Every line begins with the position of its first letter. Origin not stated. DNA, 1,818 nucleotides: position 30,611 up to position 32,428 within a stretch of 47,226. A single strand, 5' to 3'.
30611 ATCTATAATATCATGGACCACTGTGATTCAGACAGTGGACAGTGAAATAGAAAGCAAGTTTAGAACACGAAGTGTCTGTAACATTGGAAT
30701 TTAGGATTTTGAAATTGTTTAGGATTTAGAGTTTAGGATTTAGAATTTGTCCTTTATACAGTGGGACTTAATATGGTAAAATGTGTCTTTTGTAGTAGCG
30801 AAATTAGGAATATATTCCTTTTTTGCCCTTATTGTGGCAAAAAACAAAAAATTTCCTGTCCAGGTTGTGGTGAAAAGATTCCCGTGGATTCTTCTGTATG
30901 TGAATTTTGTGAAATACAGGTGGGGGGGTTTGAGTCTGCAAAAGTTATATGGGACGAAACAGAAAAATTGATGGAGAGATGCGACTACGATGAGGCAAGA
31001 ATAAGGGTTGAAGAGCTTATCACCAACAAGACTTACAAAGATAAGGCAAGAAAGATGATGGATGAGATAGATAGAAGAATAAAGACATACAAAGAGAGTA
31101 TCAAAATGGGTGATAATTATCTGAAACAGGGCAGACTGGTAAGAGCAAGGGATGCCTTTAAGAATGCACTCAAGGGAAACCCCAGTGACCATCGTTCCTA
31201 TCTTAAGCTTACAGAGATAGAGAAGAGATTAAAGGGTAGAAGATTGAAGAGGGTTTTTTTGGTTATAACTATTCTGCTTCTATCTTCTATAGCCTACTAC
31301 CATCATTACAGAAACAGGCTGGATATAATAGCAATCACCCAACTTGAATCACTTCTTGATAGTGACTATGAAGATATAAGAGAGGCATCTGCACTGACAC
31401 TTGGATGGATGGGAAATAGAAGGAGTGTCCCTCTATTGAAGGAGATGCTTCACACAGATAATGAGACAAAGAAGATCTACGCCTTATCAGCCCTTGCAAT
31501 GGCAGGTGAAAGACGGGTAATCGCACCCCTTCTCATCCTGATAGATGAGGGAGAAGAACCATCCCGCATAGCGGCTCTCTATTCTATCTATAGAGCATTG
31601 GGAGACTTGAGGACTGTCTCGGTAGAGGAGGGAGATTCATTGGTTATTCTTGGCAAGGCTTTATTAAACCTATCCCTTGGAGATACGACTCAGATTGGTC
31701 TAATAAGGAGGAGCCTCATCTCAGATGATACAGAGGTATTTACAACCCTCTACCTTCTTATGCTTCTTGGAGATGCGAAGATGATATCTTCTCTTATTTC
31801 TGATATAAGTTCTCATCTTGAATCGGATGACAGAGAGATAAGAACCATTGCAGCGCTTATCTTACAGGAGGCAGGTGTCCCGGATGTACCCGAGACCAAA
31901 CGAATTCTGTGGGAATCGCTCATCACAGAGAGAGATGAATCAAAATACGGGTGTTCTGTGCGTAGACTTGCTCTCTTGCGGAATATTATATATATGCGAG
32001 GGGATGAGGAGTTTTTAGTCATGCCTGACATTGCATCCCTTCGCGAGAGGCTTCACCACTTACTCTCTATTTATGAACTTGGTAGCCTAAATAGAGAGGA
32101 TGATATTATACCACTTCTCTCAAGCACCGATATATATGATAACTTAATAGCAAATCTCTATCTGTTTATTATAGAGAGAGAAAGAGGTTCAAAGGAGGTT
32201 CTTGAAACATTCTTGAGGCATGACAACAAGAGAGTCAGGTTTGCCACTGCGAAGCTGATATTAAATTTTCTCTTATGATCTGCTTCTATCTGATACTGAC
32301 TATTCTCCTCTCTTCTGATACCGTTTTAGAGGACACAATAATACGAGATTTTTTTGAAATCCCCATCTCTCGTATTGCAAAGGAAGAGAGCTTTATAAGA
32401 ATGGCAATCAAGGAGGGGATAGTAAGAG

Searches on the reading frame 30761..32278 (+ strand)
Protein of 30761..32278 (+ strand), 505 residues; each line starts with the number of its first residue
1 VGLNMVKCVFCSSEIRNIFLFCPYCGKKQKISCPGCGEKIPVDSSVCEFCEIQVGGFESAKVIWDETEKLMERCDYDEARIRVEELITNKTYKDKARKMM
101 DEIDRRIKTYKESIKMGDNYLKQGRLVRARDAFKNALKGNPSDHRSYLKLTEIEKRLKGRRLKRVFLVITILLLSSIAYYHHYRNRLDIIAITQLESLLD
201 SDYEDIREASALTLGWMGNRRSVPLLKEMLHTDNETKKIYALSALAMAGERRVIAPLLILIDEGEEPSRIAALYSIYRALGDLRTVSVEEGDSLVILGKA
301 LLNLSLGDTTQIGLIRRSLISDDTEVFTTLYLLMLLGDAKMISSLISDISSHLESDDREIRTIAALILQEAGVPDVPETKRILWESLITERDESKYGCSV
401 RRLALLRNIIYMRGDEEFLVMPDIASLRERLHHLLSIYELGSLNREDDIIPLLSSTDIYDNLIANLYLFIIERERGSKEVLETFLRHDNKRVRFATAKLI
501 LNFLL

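Call 21: search_protein_families(library=pfam, proteins=[window:30761-32278:+])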
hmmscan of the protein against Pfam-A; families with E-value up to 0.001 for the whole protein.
window:30761-32278:+ (505 aa): 6 families
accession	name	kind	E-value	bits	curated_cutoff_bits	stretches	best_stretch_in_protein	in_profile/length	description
PF13646.12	HEAT_2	-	1.1e-12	48.5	27.7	1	195-275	4-86/88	HEAT repeats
PF12773.13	DZR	-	7.6e-07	29.6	27.3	1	8-50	1-44/45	Double zinc ribbon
PF02985.28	HEAT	-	0.00011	22.6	23.5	0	481-503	5-27/31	HEAT repeat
PF03130.22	HEAT_PBS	-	0.00059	20.6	20.9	0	206-230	1-25/27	PBS lyase HEAT-like repeat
PF10571.15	UPF0547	-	0.00073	20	29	1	32-50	2-20/26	Uncharacterised protein family UPF0547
PF07719.23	TPR_2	-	0.00089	19.7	27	0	115-138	6-29/34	Tetratricopeptide repeat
